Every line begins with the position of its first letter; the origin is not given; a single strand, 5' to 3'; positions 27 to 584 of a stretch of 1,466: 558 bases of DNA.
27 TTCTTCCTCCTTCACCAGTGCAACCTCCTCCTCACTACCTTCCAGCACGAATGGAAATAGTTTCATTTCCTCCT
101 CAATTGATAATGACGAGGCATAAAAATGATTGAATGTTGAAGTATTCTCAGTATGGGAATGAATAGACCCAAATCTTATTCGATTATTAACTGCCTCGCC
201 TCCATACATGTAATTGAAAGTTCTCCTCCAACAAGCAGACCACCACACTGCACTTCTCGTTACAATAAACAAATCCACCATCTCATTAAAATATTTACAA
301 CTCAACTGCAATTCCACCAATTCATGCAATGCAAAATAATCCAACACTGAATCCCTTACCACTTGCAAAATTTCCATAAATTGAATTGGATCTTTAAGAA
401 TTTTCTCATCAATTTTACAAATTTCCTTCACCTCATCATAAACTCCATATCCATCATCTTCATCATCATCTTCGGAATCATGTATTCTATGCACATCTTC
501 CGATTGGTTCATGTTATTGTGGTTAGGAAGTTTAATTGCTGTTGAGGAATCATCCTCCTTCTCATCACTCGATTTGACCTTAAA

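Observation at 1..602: Long minus-strand ORF missing from the supplied ORF track: an acidic, F-box-like protein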

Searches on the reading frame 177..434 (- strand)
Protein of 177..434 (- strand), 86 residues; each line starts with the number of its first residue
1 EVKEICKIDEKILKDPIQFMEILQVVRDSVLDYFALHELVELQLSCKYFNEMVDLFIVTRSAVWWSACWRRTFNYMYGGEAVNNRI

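Call 25: search_solved_structures(query=A2, max_evalue=10, show_alignments=5)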
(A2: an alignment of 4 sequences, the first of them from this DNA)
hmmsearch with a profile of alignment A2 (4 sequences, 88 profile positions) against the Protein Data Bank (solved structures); distinct sequences matched with E-value up to 10: 7.
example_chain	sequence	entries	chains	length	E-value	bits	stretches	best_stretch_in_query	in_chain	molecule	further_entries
4j4l_A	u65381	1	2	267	0.081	16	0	10-40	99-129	Internalin B,REPEAT MODULES,Variable lymphocyte receptor B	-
7whm_A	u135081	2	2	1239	0.4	13.8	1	18-68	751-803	PPPDE domain-containing protein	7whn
7e5b_A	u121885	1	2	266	0.43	13.7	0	10-42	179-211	Repebody (Rb-B7)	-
9hyq_A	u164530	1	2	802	0.66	13.1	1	63-84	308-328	DUF5703 domain-containing protein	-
7yco_B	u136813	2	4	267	1.2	12.2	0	10-42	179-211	Repebody (A6)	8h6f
9jkb_C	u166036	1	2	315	1.4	12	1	28-68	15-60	F-box only protein 4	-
3l2o_B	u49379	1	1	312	1.4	12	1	29-68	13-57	F-box only protein 4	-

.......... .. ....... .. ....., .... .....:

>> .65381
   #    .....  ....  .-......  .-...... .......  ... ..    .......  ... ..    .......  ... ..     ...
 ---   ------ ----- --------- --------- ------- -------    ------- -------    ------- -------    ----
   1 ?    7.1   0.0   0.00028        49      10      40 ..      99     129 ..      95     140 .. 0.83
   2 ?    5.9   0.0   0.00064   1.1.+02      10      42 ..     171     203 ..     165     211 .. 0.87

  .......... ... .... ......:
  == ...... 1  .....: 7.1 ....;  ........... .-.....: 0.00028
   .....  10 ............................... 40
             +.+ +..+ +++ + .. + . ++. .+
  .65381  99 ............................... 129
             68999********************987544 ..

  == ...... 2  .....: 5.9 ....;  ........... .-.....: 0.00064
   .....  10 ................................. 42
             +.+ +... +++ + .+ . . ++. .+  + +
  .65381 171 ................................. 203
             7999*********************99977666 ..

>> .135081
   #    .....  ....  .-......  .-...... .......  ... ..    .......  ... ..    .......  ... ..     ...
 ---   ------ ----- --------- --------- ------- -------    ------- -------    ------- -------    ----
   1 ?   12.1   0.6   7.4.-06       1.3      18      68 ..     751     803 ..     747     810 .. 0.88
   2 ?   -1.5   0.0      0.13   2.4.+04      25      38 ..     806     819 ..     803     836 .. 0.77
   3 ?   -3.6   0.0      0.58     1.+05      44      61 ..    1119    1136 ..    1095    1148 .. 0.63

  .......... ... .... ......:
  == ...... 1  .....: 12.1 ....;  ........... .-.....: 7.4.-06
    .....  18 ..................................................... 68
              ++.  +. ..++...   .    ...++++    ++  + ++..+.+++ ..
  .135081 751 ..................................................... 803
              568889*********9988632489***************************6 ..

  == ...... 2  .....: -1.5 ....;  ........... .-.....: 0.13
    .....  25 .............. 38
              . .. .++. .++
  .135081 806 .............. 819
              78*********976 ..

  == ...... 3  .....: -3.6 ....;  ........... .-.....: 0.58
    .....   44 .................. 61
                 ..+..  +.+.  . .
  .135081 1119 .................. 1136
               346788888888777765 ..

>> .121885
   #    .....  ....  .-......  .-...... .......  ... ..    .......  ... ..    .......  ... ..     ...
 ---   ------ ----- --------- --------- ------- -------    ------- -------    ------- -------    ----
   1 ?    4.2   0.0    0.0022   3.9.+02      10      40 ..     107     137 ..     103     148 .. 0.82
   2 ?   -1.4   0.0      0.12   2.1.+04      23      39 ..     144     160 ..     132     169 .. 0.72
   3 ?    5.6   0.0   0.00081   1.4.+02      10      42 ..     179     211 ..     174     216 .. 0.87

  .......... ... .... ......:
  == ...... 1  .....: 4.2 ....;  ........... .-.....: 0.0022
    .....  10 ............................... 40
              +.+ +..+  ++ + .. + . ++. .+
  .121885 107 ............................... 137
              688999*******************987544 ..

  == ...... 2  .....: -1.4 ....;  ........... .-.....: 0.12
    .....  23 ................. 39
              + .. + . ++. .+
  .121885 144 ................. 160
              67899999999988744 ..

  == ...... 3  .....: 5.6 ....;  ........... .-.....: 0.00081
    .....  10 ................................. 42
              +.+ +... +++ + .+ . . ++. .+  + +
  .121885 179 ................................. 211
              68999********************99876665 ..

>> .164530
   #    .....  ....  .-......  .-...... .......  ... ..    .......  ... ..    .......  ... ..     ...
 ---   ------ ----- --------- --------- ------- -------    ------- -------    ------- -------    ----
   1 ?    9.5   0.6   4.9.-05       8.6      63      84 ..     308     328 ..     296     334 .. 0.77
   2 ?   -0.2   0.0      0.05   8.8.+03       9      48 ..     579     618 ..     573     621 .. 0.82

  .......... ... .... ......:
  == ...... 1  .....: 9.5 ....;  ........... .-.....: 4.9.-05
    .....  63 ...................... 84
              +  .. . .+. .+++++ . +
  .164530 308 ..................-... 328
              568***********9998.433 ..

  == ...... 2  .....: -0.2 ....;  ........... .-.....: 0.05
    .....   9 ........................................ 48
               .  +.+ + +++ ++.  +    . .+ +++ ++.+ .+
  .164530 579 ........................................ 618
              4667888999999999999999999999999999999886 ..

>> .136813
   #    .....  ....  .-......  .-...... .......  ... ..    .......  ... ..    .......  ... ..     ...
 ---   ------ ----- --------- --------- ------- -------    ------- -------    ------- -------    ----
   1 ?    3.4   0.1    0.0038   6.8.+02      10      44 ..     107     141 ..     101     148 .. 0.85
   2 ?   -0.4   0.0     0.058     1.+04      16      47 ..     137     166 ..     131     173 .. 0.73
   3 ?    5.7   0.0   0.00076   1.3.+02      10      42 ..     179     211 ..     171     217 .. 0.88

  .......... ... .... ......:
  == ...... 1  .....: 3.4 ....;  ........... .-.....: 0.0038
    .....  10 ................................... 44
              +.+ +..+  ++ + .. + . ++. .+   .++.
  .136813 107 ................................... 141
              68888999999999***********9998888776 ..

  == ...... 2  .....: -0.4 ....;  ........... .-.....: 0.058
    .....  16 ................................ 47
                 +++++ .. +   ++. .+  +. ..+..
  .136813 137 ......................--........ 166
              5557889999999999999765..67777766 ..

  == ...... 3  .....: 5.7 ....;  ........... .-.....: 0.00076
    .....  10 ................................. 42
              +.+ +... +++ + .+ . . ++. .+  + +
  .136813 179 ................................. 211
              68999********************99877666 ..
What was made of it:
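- At E 1.4 this is not significant (call 25).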

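Call 44: predict_structure(alignment_id=A2)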
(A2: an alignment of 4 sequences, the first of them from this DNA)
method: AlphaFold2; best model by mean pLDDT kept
length: 86 residues; sequences in the alignment: 4
mean_pLDDT: 59.1   pTM: 0.29
mean pLDDT of the five models: 59.1, 55.3, 55.2, 53.9, 45.7
residues with pLDDT >= 90: 0; 70-90: 9; 50-70: 61; < 50: 16
segments of 3 or more residues with pLDDT < 50: 1-11, 84-86
pLDDT, mean of each block of 10 residues (from residue 1): 43 58 65 70 68 55 58 62 48
secondary structure, 60 per line:
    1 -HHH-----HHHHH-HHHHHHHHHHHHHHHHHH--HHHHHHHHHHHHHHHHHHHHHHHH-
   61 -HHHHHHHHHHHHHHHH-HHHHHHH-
elements in order: H10-14 H16-33 H36-59 H62-77 H79-85
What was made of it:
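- The predicted helices are longer than F-box helices, although that model has low confidence (call 44).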

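Call 46: fold_search(model_id=the predicted structure, library=pdb)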
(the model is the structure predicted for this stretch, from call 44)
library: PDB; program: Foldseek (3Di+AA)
matches with E <= 10: 0; with E <= 0.001: 0
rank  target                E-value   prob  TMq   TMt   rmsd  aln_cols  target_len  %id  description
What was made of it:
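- On F-box domain proteins (SCF substrate adaptors): Foldseek against the PDB found 0 matches (call 46).
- Foldseek found nothing (call 46).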
